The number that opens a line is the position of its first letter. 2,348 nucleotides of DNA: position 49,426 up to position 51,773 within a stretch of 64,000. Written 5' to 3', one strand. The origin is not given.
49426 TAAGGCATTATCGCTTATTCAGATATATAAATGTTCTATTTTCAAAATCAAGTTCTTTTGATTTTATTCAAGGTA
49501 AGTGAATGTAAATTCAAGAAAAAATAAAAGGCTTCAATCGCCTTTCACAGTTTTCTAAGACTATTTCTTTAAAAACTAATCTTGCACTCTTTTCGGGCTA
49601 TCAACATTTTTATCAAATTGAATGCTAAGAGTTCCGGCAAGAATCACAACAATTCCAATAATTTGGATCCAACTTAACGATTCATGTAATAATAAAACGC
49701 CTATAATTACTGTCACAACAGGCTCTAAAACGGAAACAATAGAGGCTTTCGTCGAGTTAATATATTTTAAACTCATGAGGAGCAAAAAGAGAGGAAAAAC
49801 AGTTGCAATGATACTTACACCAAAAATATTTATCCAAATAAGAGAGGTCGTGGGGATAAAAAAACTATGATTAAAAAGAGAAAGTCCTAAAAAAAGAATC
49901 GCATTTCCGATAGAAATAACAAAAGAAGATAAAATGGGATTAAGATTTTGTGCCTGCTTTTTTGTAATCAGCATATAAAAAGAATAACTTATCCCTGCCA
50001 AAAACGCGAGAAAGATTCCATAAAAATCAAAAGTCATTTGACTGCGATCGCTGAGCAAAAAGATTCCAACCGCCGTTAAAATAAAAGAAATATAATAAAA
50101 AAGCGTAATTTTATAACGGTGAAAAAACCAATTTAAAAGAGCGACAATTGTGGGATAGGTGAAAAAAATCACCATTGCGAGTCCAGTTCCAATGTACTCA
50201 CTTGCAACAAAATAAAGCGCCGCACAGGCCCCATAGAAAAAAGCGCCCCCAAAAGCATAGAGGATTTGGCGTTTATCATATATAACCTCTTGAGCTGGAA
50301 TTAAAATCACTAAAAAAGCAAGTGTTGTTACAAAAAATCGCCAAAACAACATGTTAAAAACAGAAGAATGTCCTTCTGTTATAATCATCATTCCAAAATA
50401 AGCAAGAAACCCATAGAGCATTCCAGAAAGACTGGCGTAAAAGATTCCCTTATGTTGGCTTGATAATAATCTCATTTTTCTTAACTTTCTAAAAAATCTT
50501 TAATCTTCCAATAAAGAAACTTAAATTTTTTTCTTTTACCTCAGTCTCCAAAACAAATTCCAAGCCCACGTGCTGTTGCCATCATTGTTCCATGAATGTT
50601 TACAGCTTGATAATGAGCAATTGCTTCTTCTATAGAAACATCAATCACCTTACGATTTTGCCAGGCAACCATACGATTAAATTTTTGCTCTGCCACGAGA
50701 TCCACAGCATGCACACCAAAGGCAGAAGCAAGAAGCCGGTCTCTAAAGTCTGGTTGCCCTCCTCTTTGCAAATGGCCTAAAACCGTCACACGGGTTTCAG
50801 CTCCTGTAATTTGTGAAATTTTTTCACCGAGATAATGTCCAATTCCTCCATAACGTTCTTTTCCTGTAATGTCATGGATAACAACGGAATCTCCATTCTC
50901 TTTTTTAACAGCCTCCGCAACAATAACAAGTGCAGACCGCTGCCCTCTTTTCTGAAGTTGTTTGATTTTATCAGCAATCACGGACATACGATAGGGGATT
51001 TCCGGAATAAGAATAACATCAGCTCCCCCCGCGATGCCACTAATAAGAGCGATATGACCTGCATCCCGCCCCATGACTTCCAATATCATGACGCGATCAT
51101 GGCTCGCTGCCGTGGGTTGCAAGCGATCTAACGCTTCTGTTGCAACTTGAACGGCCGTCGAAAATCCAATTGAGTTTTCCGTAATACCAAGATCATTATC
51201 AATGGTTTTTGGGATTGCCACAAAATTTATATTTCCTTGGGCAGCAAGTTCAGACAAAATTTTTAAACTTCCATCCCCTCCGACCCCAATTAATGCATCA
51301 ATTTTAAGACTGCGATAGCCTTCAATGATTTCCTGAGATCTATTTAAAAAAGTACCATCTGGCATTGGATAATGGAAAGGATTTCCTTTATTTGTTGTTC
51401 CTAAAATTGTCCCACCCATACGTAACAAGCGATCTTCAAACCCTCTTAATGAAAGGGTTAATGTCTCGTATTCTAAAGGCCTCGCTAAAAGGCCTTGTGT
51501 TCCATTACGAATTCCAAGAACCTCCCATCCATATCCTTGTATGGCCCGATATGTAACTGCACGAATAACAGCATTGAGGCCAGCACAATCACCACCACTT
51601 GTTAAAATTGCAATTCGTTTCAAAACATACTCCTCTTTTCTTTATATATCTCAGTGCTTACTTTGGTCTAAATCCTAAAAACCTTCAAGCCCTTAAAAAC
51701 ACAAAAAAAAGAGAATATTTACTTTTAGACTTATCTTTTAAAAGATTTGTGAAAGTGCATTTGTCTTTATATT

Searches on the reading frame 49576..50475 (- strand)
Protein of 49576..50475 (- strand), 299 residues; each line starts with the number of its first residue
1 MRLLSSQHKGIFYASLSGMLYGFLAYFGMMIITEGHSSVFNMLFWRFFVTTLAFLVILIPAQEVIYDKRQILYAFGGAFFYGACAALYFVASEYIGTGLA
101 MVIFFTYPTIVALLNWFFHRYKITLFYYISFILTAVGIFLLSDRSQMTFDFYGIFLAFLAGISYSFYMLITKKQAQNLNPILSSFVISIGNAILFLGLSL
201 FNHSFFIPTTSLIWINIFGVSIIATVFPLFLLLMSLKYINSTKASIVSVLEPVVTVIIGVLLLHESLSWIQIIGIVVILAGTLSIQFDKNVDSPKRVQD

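Call 53: search_protein_families(library=pfam, proteins=[window:49576-50475:-], max_evalue=0.00001)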
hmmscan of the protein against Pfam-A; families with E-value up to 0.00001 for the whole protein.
window:49576-50475:- (299 aa): 1 family
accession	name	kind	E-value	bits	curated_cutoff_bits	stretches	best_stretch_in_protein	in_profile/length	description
PF00892.27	EamA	-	9.2e-36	123.5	28.2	2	152-285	2-133/135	EamA-like transporter family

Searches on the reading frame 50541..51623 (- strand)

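Call 53: search_protein_families(library=pfam, proteins=[window:50541-51623:-], max_evalue=0.00001)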
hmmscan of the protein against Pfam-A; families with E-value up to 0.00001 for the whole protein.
window:50541-51623:- (360 aa): 1 family
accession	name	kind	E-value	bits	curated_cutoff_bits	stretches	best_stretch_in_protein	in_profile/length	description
PF00365.25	PFK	-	2e-97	326.3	30.9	1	3-310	1-277/277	Phosphofructokinase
